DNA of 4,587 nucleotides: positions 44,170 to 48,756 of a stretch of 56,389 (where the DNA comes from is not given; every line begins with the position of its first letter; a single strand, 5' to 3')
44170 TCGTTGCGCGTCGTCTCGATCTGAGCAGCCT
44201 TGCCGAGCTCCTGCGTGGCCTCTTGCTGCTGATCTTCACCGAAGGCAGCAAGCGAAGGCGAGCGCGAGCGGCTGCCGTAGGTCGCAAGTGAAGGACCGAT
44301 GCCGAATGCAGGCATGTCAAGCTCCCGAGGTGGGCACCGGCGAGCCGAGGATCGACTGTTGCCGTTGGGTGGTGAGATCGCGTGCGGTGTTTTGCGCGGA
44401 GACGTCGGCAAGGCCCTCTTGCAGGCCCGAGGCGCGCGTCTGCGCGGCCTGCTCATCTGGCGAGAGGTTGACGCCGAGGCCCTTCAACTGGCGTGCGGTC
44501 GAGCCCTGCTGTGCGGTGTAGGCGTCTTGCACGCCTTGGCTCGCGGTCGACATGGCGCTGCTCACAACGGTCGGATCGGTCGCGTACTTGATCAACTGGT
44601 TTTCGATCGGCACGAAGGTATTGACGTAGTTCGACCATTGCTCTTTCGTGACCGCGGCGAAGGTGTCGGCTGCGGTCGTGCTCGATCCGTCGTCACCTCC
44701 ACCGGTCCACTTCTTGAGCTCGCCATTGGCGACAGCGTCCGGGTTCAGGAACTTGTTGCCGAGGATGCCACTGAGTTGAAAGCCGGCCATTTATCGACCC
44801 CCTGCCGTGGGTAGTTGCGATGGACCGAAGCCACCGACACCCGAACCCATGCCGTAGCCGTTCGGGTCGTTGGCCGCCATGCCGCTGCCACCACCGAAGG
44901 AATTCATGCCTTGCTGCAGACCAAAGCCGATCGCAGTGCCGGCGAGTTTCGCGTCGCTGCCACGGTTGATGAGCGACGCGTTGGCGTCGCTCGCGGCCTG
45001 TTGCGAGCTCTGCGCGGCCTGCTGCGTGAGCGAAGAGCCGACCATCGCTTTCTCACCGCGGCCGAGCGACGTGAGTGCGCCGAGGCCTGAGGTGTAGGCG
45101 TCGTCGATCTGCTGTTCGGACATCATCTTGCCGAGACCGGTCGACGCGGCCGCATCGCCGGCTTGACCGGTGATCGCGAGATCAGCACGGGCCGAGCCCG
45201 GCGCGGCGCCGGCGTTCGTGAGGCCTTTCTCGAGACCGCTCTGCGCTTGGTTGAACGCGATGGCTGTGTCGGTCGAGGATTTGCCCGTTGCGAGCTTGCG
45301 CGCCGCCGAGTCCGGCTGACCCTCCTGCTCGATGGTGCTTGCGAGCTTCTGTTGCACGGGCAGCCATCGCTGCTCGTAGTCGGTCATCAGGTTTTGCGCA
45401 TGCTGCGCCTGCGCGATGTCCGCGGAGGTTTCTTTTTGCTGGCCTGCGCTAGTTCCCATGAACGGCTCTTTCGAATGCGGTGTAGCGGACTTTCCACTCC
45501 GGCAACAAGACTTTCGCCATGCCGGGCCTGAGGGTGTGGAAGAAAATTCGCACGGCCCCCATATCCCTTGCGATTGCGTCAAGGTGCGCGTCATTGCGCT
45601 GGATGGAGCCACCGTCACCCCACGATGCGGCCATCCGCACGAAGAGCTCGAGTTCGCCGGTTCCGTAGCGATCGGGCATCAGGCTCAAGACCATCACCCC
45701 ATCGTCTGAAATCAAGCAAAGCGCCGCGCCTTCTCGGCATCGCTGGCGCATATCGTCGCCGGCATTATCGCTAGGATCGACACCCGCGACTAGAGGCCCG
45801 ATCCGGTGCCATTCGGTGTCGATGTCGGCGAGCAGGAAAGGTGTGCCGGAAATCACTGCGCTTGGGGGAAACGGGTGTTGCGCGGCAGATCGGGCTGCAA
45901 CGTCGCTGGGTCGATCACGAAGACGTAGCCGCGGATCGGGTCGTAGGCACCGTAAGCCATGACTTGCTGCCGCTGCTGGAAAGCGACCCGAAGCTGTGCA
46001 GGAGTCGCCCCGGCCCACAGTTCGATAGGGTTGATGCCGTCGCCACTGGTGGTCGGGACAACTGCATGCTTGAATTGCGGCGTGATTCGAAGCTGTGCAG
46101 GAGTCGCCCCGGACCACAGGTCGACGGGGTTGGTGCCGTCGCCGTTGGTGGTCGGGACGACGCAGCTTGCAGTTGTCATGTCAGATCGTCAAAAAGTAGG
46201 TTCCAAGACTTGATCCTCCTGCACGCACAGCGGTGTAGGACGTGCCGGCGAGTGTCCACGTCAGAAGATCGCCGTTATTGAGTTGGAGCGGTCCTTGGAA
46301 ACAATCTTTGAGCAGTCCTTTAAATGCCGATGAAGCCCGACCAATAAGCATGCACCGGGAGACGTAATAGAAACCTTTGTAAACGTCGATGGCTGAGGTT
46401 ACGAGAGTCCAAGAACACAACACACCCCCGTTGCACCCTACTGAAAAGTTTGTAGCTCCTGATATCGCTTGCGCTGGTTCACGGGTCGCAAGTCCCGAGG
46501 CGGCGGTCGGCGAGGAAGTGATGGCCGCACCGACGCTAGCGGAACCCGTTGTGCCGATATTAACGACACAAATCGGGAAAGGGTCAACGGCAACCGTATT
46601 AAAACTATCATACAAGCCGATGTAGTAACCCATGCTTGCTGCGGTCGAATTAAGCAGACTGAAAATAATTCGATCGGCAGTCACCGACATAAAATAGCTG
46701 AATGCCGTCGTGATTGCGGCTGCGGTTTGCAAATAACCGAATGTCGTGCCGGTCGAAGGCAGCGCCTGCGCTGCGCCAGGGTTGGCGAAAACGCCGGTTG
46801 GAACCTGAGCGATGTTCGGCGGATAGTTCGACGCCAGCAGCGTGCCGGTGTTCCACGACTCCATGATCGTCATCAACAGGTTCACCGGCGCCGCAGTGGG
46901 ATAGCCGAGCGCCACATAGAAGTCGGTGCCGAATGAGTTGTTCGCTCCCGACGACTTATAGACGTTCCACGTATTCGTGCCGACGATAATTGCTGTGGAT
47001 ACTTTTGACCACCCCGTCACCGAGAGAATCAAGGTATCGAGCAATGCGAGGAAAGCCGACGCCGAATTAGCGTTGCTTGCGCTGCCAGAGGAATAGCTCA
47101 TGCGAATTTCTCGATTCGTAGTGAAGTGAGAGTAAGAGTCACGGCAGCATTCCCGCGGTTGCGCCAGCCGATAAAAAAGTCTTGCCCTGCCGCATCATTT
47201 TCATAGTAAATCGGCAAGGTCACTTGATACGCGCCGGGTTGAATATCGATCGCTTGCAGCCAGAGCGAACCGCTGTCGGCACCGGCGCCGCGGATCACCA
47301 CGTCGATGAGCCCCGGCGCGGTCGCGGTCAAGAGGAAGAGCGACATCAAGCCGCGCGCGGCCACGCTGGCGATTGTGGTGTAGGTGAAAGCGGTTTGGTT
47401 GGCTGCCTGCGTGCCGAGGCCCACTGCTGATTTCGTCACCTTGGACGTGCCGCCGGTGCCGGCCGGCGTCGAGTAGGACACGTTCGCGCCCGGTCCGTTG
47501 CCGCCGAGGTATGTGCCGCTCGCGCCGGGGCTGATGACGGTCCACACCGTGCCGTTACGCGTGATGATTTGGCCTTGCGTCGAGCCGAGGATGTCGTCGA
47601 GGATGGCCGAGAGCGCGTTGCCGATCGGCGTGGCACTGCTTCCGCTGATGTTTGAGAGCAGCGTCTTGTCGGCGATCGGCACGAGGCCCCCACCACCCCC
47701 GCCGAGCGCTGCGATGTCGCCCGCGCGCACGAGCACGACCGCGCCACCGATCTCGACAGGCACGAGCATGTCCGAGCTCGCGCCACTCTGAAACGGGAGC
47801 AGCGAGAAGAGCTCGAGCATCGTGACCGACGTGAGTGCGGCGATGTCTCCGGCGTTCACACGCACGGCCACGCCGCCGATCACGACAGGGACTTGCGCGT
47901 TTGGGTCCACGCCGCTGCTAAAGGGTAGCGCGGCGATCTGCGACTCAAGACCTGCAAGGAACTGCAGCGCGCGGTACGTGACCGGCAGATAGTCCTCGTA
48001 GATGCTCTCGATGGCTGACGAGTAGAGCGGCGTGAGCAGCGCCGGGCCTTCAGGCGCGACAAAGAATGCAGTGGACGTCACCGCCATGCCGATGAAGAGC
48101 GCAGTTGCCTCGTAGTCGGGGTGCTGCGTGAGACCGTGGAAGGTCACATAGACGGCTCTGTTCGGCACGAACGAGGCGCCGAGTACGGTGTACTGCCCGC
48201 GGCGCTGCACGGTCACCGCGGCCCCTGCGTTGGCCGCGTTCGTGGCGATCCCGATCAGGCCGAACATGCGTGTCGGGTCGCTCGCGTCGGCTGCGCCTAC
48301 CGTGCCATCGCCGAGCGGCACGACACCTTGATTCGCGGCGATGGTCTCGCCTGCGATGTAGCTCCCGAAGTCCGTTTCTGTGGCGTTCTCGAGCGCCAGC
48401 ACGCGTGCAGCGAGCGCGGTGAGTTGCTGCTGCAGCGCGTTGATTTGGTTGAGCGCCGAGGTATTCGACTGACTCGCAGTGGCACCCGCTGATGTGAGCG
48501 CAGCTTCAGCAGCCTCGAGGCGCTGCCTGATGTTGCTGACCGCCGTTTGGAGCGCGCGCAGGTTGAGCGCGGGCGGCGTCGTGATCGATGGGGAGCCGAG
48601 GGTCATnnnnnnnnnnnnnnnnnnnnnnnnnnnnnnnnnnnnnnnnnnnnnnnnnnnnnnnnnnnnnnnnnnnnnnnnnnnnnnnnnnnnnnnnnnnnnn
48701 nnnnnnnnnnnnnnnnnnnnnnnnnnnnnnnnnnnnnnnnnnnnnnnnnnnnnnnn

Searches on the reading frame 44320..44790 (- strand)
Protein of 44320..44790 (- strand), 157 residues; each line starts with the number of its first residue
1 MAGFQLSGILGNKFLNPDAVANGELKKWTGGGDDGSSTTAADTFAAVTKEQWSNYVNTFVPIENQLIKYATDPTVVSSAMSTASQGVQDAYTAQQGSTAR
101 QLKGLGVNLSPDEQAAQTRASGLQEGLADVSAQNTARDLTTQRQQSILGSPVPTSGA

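Call 86: search_protein_families(library=phrogs, max_evalue=0.001, proteins=[window:44320-44790:-])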
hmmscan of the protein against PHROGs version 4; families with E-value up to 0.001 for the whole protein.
window:44320-44790:- (157 aa): 2 families
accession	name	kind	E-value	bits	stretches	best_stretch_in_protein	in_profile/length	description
phrog_596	-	unknown function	3.4e-15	57.2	1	36-148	19-128/148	-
phrog_8003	-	head and packaging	5.7e-11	43.2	1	41-142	73-177/389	virion structural protein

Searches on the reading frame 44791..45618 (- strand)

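Call 31: search_protein_families(library=phrogs, max_evalue=0.001, proteins=[window:44791-45618:-])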
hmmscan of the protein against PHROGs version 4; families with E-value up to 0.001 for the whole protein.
window:44791-45618:- (275 aa): 1 family
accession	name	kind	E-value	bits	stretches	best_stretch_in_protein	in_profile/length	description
phrog_611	-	unknown function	2.7e-15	57.5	1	56-254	6-202/218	-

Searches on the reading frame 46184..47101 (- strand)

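Call 86: search_protein_families(library=phrogs, max_evalue=0.001, proteins=[window:46184-47101:-])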
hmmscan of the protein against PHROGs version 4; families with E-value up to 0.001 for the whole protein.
window:46184-47101:- (306 aa): 1 family
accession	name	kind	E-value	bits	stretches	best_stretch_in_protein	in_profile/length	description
phrog_23143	-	unknown function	1.9e-05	24.9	1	42-180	196-335/407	-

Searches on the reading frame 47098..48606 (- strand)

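Call 31: search_protein_families(library=phrogs, max_evalue=0.001, proteins=[window:47098-48606:-])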
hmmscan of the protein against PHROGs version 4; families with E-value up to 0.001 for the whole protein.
window:47098-48606:- (502 aa): 1 family
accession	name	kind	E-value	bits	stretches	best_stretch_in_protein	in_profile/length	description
phrog_4368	-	unknown function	7.8e-12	45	1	7-188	53-235/840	-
